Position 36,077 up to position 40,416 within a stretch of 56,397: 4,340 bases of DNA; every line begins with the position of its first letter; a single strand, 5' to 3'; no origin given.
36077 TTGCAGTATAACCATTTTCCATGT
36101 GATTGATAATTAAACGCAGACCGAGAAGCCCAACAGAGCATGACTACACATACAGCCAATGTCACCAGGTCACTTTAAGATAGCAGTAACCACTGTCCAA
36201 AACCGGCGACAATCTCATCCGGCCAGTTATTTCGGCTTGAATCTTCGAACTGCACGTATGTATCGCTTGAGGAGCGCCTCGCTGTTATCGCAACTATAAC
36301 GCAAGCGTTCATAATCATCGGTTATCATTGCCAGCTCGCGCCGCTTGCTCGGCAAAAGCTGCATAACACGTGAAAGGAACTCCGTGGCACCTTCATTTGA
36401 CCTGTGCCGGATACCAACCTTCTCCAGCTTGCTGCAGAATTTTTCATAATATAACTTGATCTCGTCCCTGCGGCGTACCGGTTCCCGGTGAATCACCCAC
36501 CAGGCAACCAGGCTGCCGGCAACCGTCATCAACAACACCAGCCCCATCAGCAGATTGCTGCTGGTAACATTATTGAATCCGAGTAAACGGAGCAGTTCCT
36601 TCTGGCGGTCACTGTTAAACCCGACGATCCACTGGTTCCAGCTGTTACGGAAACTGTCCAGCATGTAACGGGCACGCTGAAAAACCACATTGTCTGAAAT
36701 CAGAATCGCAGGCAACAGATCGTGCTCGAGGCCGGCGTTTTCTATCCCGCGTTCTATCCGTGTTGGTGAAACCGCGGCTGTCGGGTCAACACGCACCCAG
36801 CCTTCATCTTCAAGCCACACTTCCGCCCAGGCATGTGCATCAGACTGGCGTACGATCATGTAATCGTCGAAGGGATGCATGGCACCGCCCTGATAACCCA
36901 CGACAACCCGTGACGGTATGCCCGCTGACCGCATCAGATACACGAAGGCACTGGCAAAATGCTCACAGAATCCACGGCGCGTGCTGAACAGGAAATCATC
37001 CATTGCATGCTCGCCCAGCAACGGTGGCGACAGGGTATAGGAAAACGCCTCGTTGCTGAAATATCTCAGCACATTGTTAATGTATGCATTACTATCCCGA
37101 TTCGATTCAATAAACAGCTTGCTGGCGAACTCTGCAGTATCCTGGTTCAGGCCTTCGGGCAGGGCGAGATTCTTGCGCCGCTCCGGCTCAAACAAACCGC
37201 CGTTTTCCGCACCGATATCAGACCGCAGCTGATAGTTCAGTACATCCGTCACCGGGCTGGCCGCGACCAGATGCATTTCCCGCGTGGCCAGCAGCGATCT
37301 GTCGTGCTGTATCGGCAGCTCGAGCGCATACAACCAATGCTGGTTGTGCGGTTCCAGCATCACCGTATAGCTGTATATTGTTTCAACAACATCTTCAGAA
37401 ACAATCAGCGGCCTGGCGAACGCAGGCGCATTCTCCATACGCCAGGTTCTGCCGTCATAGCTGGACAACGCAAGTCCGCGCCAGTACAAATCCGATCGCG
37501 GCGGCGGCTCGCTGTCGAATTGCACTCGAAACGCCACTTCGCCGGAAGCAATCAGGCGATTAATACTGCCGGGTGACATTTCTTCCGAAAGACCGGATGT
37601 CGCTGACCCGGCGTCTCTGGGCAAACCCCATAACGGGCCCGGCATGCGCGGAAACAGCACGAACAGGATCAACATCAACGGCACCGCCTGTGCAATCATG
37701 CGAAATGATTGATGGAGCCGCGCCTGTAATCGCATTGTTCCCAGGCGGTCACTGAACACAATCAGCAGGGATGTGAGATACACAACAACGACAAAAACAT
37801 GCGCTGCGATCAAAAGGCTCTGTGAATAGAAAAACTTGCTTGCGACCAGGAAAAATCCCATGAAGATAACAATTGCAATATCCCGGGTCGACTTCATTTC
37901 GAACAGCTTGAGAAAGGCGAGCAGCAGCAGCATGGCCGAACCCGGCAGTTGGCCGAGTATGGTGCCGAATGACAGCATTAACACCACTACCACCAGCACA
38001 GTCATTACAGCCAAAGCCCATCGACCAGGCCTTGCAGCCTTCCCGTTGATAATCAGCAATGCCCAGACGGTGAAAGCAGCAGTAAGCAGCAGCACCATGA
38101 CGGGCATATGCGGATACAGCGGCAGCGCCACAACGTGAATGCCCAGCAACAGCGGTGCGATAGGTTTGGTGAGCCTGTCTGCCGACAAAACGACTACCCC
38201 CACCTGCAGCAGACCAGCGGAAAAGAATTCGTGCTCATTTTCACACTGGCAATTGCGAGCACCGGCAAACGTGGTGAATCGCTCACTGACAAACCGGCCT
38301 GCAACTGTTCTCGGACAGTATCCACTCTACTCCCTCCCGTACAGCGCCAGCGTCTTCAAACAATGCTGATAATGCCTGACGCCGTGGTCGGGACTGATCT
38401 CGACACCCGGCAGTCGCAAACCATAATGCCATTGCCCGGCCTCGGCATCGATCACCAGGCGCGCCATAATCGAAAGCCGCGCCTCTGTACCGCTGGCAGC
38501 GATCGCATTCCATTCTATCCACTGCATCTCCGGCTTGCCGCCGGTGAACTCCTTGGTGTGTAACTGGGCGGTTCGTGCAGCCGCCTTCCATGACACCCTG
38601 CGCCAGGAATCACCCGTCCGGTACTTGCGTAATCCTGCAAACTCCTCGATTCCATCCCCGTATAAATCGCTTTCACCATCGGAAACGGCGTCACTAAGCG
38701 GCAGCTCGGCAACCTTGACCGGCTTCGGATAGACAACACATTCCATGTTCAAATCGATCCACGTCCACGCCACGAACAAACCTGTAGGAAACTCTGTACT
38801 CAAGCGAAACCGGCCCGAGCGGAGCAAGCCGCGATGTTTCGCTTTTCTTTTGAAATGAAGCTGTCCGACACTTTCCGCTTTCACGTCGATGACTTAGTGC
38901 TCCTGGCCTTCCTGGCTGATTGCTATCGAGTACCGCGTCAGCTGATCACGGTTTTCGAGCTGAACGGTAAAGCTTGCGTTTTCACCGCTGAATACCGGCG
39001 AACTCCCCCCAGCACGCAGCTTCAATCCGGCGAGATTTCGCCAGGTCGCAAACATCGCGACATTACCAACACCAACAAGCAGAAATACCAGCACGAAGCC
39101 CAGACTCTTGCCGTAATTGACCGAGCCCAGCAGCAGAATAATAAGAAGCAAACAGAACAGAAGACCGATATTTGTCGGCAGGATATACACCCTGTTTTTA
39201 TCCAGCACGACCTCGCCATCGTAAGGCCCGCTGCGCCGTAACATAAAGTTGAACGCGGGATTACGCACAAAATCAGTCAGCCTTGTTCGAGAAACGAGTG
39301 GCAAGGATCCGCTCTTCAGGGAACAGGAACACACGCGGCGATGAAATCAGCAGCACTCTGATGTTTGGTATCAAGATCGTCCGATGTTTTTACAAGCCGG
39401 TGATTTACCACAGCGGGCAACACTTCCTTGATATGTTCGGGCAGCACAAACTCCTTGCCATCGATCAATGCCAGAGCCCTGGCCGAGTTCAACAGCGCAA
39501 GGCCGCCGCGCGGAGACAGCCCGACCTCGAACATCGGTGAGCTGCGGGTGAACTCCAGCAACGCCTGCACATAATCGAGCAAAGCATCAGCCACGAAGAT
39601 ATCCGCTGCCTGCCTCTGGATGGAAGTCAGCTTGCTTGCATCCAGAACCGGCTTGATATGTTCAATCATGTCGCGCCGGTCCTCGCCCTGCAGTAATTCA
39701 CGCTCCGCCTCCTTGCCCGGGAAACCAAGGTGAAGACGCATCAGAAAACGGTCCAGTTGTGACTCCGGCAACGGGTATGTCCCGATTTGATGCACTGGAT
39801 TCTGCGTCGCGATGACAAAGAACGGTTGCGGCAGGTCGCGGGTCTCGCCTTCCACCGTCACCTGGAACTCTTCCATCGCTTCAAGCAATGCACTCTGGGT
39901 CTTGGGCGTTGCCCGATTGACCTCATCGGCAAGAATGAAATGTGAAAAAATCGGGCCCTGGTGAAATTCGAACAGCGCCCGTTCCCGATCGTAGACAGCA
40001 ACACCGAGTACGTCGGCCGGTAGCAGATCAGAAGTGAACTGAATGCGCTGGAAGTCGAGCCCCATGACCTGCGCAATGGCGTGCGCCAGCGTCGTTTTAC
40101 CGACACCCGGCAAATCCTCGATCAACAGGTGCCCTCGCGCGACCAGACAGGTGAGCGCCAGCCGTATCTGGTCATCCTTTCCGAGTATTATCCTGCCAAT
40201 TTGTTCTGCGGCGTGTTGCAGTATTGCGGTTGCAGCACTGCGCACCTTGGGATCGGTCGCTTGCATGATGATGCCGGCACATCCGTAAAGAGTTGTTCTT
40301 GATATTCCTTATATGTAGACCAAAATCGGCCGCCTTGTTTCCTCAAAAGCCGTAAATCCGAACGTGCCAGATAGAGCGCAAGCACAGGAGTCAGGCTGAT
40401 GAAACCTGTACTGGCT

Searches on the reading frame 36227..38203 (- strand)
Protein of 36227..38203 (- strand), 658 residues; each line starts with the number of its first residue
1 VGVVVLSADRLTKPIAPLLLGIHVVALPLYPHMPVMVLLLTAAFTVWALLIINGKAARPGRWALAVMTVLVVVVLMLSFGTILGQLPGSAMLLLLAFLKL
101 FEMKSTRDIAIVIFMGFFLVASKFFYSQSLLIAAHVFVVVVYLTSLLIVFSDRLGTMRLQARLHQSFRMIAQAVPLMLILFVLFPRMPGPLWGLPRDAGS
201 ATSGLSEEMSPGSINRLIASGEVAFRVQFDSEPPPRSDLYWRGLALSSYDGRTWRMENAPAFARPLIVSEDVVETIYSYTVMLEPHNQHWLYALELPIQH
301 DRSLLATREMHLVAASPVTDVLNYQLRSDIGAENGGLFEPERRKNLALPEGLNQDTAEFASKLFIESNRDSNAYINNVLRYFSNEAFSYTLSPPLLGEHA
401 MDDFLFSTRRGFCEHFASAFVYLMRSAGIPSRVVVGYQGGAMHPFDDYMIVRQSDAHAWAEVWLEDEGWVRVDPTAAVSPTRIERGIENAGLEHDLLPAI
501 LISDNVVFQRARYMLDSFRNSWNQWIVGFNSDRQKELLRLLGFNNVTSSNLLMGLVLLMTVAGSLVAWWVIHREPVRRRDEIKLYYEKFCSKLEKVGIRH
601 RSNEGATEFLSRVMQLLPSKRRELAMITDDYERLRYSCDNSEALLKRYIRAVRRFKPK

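Call 10: search_protein_families(library=pfam, proteins=[window:36227-38203:-], max_evalue=0.00001)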
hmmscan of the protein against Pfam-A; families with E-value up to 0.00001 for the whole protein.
window:36227-38203:- (658 aa): 3 families
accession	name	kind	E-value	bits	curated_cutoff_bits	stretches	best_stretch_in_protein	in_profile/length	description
PF11992.13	TgpA_N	-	1e-73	248.7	30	1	20-329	4-327/333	TgpA N-terminal domain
PF01841.26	Transglut_core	-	3.6e-24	85.5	23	1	381-474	23-108/108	Transglutaminase-like superfamily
PF13559.11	DUF4129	-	2.7e-09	37.4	24.8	1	586-653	2-69/69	Domain of unknown function (DUF4129)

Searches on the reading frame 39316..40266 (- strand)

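Call 10: search_protein_families(library=pfam, proteins=[window:39316-40266:-], max_evalue=0.00001)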
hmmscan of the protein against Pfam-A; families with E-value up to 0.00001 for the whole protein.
window:39316-40266:- (316 aa): 6 families
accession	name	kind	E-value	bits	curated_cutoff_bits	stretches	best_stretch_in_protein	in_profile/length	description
PF07726.17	AAA_3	-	8.6e-63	210.5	27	1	46-176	1-131/131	ATPase family associated with various cellular activities (AAA)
PF17863.7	AAA_lid_2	-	2.2e-18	66.2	22.7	1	239-295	2-58/74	AAA lid domain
PF07728.20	AAA_5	-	2.6e-11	44.1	22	1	52-174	7-139/139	AAA domain (dynein-related subfamily)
PF00004.35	AAA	-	1.3e-08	35.8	21.2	1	53-161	7-114/131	ATPase family associated with various cellular activities (AAA)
PF20030.5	bpMoxR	-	5.1e-07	29.4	27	1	16-196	3-182/205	MoxR domain in the MoxR-vWA-beta-propeller ternary systems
PF05496.18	RuvB_N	-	2.7e-06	27.7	27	0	43-138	32-115/159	Holliday junction DNA helicase RuvB P-loop domain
